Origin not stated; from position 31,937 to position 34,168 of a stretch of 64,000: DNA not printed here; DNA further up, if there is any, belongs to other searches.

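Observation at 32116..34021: HAD phosphatase fused to a PurM/HypE-like ATP-grasp-type domain, with no canonical start codon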

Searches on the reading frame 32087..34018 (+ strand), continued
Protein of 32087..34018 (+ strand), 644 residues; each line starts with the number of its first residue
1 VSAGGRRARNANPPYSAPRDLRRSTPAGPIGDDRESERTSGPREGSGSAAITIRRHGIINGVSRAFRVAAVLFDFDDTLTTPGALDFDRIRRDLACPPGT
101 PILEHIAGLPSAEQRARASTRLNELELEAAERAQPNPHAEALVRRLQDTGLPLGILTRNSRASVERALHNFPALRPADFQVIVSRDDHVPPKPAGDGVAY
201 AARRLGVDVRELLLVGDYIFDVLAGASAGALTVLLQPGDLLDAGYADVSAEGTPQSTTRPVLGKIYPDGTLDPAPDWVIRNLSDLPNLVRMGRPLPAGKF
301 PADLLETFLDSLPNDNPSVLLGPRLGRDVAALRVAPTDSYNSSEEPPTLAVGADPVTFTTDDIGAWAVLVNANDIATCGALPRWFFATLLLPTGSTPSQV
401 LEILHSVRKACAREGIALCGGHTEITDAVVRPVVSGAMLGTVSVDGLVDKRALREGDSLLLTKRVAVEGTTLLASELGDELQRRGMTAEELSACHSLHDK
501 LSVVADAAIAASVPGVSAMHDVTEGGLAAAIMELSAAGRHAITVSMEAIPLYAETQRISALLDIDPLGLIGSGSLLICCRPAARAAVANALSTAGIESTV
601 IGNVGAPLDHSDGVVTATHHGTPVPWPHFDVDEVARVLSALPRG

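Call 37: search_protein_families(library=ncbifam, proteins=[P0170, P0173, P0190, P0200, P0210, P0263, P0121], max_evalue=1e-10)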
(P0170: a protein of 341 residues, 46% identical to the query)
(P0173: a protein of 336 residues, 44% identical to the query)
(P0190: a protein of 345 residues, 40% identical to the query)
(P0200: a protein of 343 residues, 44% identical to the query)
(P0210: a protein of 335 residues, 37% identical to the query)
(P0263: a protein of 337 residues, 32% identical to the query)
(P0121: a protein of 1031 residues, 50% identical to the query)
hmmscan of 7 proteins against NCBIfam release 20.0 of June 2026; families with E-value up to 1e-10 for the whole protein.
P0170 (341 aa): 7 families
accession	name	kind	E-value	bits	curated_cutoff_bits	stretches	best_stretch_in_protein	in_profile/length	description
TIGR02124.1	hypE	equivalog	6.8e-24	84.5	251.6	1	59-296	54-285/332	hydrogenase expression/formation protein HypE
TIGR01379.1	thiL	equivalog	2.3e-22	79.4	184.15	1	39-319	23-303/320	thiamine-phosphate kinase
TIGR00476.1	selD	equivalog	8.4e-19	67.9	125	1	7-265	14-262/311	selenide, water dikinase SelD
NF002098.0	PRK00943.1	equivalog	4e-16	58.8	299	1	18-262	27-263/347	selenide, water dikinase SelD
NF004351.0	PRK05731.1-4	equivalog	1.6e-13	50.5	324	1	66-278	70-271/321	thiamine-phosphate kinase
TIGR04049.1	AIR_rel_sll0787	hypoth_equivalog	2e-12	46.8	321.3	1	39-310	42-291/318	sll0787 family AIR synthase-like protein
NF010705.0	PRK14105.1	equivalog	2.6e-11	43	291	0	99-321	107-338/345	selenide, water dikinase SelD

P0173 (336 aa): 11 families
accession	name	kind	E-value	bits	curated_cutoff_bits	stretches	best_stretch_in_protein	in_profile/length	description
TIGR02124.1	hypE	equivalog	2.9e-30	105.4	251.6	1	35-315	32-310/332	hydrogenase expression/formation protein HypE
TIGR01379.1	thiL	equivalog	1.6e-26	93.1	184.15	1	30-320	18-308/320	thiamine-phosphate kinase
TIGR00476.1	selD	equivalog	3.3e-23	82.4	125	1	9-259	14-260/311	selenide, water dikinase SelD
NF002098.0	PRK00943.1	equivalog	6.3e-18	64.8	299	1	12-256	23-261/347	selenide, water dikinase SelD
TIGR04049.1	AIR_rel_sll0787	hypoth_equivalog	1.3e-17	63.9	321.3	1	42-313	58-298/318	sll0787 family AIR synthase-like protein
NF010705.0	PRK14105.1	equivalog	6.8e-17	61.3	291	1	9-316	20-337/345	selenide, water dikinase SelD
TIGR03267.1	methan_mark_2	hypoth_equivalog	1.3e-15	57.3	365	1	26-309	34-299/323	methanogenesis marker 2 protein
NF004353.0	PRK05731.2-2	equivalog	8.9e-15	54.6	301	1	36-273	19-248/311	thiamine-phosphate kinase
NF002290.1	PRK01213.1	equivalog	1.3e-14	53.4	648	1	76-326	101-350/723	phosphoribosylformylglycinamidine synthase subunit PurL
NF004351.0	PRK05731.1-4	equivalog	4.2e-12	45.8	324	1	16-275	21-272/321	thiamine-phosphate kinase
TIGR01736.1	FGAM_synth_II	equivalog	6.5e-12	44.6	525.75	1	18-324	41-349/718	phosphoribosylformylglycinamidine synthase subunit PurL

P0190 (345 aa): 12 families
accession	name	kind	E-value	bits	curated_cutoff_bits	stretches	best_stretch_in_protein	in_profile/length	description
TIGR02124.1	hypE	equivalog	6.2e-33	114.2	251.6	1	42-325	35-316/332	hydrogenase expression/formation protein HypE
TIGR01379.1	thiL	equivalog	2e-28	99.3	184.15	1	39-324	23-307/320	thiamine-phosphate kinase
TIGR00476.1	selD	equivalog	1.7e-23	83.3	125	1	12-262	13-258/311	selenide, water dikinase SelD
TIGR04049.1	AIR_rel_sll0787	hypoth_equivalog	4.2e-20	72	321.3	1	39-318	42-297/318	sll0787 family AIR synthase-like protein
NF010705.0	PRK14105.1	equivalog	1.8e-19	69.8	291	1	13-318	20-334/345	selenide, water dikinase SelD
NF002098.0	PRK00943.1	equivalog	1.2e-18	67.2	299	1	27-262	36-262/347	selenide, water dikinase SelD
TIGR03267.1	methan_mark_2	hypoth_equivalog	7.6e-18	64.6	365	1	38-335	42-319/323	methanogenesis marker 2 protein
NF004353.0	PRK05731.2-2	equivalog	2.8e-17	62.8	301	1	38-325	17-291/311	thiamine-phosphate kinase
NF004351.0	PRK05731.1-4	equivalog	2.2e-16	59.9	324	1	30-287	30-282/321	thiamine-phosphate kinase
TIGR01736.1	FGAM_synth_II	equivalog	1.4e-11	43.4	525.75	1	112-324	136-342/718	phosphoribosylformylglycinamidine synthase subunit PurL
NF004354.0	PRK05731.2-3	equivalog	8.9e-11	41.7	204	0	69-253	51-216/273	thiamine-phosphate kinase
TIGR00878.1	purM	equivalog_domain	8.9e-11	41.6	236.35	0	70-311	80-330/332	phosphoribosylformylglycinamidine cyclo-ligase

P0200 (343 aa): 4 families
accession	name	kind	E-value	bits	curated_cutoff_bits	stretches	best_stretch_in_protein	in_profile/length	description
TIGR02124.1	hypE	equivalog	4.5e-28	98.2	251.6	1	51-299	43-287/332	hydrogenase expression/formation protein HypE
TIGR01379.1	thiL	equivalog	5.2e-22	78.2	184.15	1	38-320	22-305/320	thiamine-phosphate kinase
NF004351.0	PRK05731.1-4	equivalog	1.3e-13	50.7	324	1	19-279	19-271/321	thiamine-phosphate kinase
TIGR00476.1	selD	equivalog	7.1e-12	45.1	125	1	13-265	13-261/311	selenide, water dikinase SelD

P0210 (335 aa): 8 families
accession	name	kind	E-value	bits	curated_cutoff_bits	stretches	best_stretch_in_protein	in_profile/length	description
TIGR02124.1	hypE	equivalog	1.8e-33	115.9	251.6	1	37-319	33-315/332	hydrogenase expression/formation protein HypE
TIGR01379.1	thiL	equivalog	2.8e-25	88.9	184.15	1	24-314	13-302/320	thiamine-phosphate kinase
TIGR00476.1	selD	equivalog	9.2e-21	74.3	125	1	9-261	13-262/311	selenide, water dikinase SelD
NF004353.0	PRK05731.2-2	equivalog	7.2e-17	61.4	301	1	35-272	17-247/311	thiamine-phosphate kinase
NF010705.0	PRK14105.1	equivalog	2.1e-16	59.8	291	1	8-309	18-330/345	selenide, water dikinase SelD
NF002098.0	PRK00943.1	equivalog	1.1e-15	57.4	299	1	15-260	25-265/347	selenide, water dikinase SelD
NF004351.0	PRK05731.1-4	equivalog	1.8e-15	56.9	324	1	19-274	22-271/321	thiamine-phosphate kinase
TIGR04049.1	AIR_rel_sll0787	hypoth_equivalog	4.2e-12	45.8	321.3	1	35-309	41-294/318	sll0787 family AIR synthase-like protein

P0263 (337 aa): 5 families
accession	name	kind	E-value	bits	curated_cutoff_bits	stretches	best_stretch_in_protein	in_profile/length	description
TIGR01379.1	thiL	equivalog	3.5e-24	85.4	184.15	1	31-314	22-304/320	thiamine-phosphate kinase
TIGR02124.1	hypE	equivalog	5.7e-23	81.4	251.6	1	9-315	11-312/332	hydrogenase expression/formation protein HypE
TIGR00476.1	selD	equivalog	1.2e-15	57.5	125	1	4-259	13-262/311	selenide, water dikinase SelD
TIGR03267.1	methan_mark_2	hypoth_equivalog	9.3e-14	51.2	365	1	24-305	35-297/323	methanogenesis marker 2 protein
NF004353.0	PRK05731.2-2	equivalog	1.1e-11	44.4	301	1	31-304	17-278/311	thiamine-phosphate kinase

P0121 (1031 aa): 51 families (the best 25 are shown)
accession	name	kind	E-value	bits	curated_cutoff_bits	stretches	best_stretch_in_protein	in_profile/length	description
TIGR00711.1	efflux_EmrB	subfamily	1.9e-71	241.3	230.2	1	1-397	13-409/485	DHA2 family efflux MFS transporter permease subunit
NF011571.1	PRK14995.1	subfamily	5.2e-42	144.2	701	1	3-400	19-415/493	SmvA family efflux MFS transporter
NF040856.1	FexB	exception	1.3e-40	139.6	950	1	7-396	31-420/469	chloramphenicol/florfenicol efflux MFS transporter FexB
NF000025.1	MFS_efflux_tcmA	exception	2.4e-38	132.2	999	1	1-398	37-433/538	tetracenomycin C efflux MFS transporter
NF007799.0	PRK10504.1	subfamily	3.7e-37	128.3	426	1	1-425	21-437/471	multidrug transporter subunit MdtD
NF000218.1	FexA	exception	1.4e-36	126.1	900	1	6-397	37-430/475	chloramphenicol/florfenicol efflux MFS transporter FexA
NF012180.1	tet_MFS_43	exception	1.4e-34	120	999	1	4-397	35-428/484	tetracycline efflux MFS transporter Tet(43)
NF000391.1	EmrB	exception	1e-33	116.8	925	1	1-396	22-418/501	multidrug efflux MFS transporter permease subunit EmrB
NF000095.1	tet_MFS_OtrB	exception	2.7e-33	115.3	999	1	2-398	38-439/563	oxytetracycline resistance efflux MFS transporter OtrB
NF040895.2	MFS_effux_SdrM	equivalog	2.8e-33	115.7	550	1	1-397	17-405/441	multidrug efflux MFS transporter SdrM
NF000009.1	tet_MFS_Tcr3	exception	3.6e-33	114.9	1000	1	2-407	43-449/512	tetracycline efflux MFS transporter Tcr3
TIGR02124.1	hypE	equivalog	6.6e-31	107.5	251.6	1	733-1008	34-307/332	hydrogenase expression/formation protein HypE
TIGR00880.1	2_A_01_02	superfamily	3.6e-29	101.7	131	1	40-166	11-139/141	multidrug resistance protein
NF033896.2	MFS_LfrA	equivalog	2.2e-28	99.2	825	1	3-401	33-428/504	efflux MFS transporter LfrA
NF000089.1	qac_MFS_AB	exception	1.3e-27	96.8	900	1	3-402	32-430/514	QacA/B family quaternary ammonium compound efflux MFS transporter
TIGR01379.1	thiL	equivalog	2e-24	86.2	184.15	1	710-1019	5-311/320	thiamine-phosphate kinase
TIGR00476.1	selD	equivalog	6.3e-22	78.2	125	1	703-955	12-260/311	selenide, water dikinase SelD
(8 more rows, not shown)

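Call 51: predict_structure(alignment_id=A2)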
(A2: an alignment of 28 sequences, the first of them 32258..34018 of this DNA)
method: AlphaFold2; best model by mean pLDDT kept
length: 587 residues; sequences in the alignment: 28
mean_pLDDT: 84.6   pTM: 0.69
mean pLDDT of the five models: 84.6, 84.2, 82.0, 79.1, 75.8
residues with pLDDT >= 90: 312; 70-90: 188; 50-70: 58; < 50: 29
segments of 3 or more residues with pLDDT < 50: 1-3, 241-259, 282-284
pLDDT, mean of each block of 10 residues (from residue 1): 64 96 88 91 91 95 94 93 94 95 96 95 96 93 97 97 95 94 87 59 84 90 90 79 35 40 61 66 55 65 66 83 82 81 79 79 70 76 82 92 92 89 95 94 90 94 87 90 96 95 94 89 97 95 97 88 94 79 68
secondary structure, 60 per line:
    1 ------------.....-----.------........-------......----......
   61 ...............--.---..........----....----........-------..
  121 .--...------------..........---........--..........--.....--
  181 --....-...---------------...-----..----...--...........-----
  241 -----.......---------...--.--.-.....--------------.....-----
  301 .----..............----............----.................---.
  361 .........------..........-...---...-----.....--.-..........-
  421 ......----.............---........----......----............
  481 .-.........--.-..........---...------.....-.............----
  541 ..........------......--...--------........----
elements in order: E13-17 H30-37 H45-50 H55-75 H82-91 E96-99 H104-111 E124-126 H139-148 E155-159 H162-171 E174-178 H183-186 E188-190 E206-208 E220-222 H225-235 H246-252 E262-264 E272-276 E291-295 H306-319 E324-335 H340-356 E360-369 E376-385 E401-405 H410-419 H421-426 H431-443 H447-454 E459-464 H469-481 E483-488 H496-505 E518-522 H524-536 E541-550 E557-562 E565-567 H576-583

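Call 55: fold_search(model_id=the predicted structure, library=pdb)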
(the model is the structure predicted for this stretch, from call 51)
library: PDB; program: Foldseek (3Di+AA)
matches with E <= 10: 1462; with E <= 0.001: 525
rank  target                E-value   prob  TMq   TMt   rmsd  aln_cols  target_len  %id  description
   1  2z1u                  1.4e-19  1.00  0.41  0.70   9.0       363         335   20  Crystal Structure of Hydrogenase Maturation Protein HypE in complex with ATP (released 2007-10-09)
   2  2i6r_A                1.6e-19  1.00  0.41  0.72   3.6       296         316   23  Crystal structure of E. coli HypE, a hydrogenase maturation protein (released 2007-10-23)
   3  2rb9_A                2.2e-19  1.00  0.42  0.74   3.1       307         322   23  Crystal structure of E.coli HypE (released 2007-10-23)
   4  3vti_C                2.8e-19  1.00  0.42  0.76   5.0       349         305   19  Crystal structure of HypE-HypF complex (released 2012-07-04)
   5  3vyt_C                3.5e-19  1.00  0.45  0.77   3.8       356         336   18  Crystal structure of the HypC-HypD-HypE complex (form I inward) (released 2012-11-28)
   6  2i6r_B                4.4e-19  1.00  0.40  0.72   3.5       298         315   23  Crystal structure of E. coli HypE, a hydrogenase maturation protein (released 2007-10-23)
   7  3wjp                  4.6e-19  1.00  0.47  0.79   3.8       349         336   19  Crystal structure of the HypE CA form (released 2013-12-18)
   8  2z1e                  4.9e-19  1.00  0.42  0.80   3.7       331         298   19  Crystal structure of HypE from Thermococcus kodakaraensis (outward form) (released 2007-07-17)
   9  2i6r_C                6.8e-19  1.00  0.41  0.73   3.1       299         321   24  Crystal structure of E. coli HypE, a hydrogenase maturation protein (released 2007-10-23)
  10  2z1t                  6.8e-19  1.00  0.42  0.73   7.2       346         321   20  Crystal Structure of Hydrogenase Maturation Protein HypE (released 2007-10-09)
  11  2rb9_D                9.4e-19  1.00  0.42  0.74   3.3       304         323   22  Crystal structure of E.coli HypE (released 2007-10-23)
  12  2i6r_D                1.1e-18  1.00  0.42  0.75   3.3       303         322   23  Crystal structure of E. coli HypE, a hydrogenase maturation protein (released 2007-10-23)
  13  2z1f                  1.2e-18  1.00  0.42  0.79   5.4       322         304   19  Crystal structure of HypE from Thermococcus kodakaraensis (inward form) (released 2007-07-17)
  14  3vyu_C                2.2e-18  1.00  0.42  0.78   5.1       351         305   17  Crystal structure of the HypC-HypD-HypE complex (form II) (released 2012-11-28)
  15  5cc8_A                2.2e-18  1.00  0.35  0.67   9.0       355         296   17  Structure of thiamine-monophosphate kinase from Acinetobacter baumannii in complex with AMPPNP (released 2015-09-02)
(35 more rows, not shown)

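Call 64: list_cluster_members(proteins=[P0094, P0027, P0017])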
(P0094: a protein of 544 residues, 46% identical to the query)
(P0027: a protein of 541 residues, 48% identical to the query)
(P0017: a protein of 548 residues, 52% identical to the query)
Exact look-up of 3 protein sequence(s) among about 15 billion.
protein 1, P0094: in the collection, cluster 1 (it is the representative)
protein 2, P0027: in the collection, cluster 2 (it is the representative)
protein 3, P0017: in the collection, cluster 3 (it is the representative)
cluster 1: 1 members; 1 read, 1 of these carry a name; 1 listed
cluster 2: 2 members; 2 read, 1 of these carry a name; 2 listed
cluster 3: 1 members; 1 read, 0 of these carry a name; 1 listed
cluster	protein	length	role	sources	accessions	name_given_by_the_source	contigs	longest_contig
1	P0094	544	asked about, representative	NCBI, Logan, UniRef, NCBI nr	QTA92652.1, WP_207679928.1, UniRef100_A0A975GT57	HAD-IA family hydrolase [Desulfonema magnum] | HAD superfamily hydrolase family protein n=1 Tax=Desulfonema magnum TaxID=45655 ...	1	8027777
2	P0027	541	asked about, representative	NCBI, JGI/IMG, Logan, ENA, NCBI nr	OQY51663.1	MAG: hypothetical protein B6245_24325 [Desulfobacteraceae bacterium 4572_88]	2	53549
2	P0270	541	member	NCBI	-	-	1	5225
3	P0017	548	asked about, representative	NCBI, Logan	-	-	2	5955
